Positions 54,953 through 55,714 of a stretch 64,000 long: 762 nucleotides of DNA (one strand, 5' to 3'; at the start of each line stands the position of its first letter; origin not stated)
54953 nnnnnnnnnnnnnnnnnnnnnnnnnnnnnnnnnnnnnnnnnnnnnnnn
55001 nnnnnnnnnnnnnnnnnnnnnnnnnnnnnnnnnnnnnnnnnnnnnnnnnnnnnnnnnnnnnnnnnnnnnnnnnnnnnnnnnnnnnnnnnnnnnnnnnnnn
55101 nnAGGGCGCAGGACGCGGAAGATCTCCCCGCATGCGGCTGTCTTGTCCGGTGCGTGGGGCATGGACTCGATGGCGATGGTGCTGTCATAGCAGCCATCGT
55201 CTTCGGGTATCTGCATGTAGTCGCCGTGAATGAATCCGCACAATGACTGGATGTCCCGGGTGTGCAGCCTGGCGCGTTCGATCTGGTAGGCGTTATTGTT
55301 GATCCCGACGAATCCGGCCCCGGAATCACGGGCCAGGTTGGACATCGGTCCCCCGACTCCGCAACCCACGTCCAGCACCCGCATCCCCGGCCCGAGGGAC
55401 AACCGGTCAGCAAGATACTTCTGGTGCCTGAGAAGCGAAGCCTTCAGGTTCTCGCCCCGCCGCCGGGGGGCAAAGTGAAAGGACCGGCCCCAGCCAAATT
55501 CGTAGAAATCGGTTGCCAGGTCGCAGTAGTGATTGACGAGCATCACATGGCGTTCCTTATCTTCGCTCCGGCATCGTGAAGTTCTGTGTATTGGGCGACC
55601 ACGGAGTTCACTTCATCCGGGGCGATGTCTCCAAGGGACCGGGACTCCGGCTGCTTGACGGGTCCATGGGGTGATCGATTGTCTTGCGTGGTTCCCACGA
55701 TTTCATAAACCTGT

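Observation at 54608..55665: Bacterial sterol C-24 methyltransferase homolog present but broken by several frameshifts, convergent with and overlapping the cyclase 3' end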

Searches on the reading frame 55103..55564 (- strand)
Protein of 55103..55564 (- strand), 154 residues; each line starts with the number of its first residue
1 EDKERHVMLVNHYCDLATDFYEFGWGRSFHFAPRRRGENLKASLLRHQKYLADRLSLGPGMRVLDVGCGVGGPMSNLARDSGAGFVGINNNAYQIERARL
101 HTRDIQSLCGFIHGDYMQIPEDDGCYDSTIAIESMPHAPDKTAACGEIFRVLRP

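Call 50: find_related_loci(query=window:55103-55564:-, collection=metagenome_contigs, flank=6000)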
Query seq(154 aa) (154 aa) in metagenome_contigs; peptide patterns used: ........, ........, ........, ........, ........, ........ (x = any residue, [..] = any of these).
600 stretches matched a pattern (row limit reached: there are more); 393 encode a relative of the query (tblastn E <= 1e-3); the best 80 are kept; 80 distinct loci.
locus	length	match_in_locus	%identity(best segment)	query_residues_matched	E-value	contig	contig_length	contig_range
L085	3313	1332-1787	77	3-154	5e-80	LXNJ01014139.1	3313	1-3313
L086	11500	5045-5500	77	3-154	7e-79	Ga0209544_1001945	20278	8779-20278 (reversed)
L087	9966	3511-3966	74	3-154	8e-79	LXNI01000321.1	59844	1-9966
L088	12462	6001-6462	74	1-154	2e-78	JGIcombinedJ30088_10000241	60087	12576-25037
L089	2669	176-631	76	3-154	9e-80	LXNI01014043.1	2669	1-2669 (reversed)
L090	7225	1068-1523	77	3-154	4e-78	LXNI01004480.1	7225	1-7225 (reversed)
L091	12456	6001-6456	76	3-154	3e-77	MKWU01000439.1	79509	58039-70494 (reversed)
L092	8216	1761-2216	71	3-154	5e-74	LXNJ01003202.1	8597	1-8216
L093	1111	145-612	58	1-154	7e-63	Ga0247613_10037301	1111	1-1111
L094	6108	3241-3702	58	3-154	2e-58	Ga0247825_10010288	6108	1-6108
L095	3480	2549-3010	58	3-154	2e-57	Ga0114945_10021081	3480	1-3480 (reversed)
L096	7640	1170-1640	57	1-154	3e-57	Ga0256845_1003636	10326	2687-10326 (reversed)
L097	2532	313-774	56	3-154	8e-57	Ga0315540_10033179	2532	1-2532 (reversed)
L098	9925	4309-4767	55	3-153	3e-56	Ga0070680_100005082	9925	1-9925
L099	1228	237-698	55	3-154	5e-59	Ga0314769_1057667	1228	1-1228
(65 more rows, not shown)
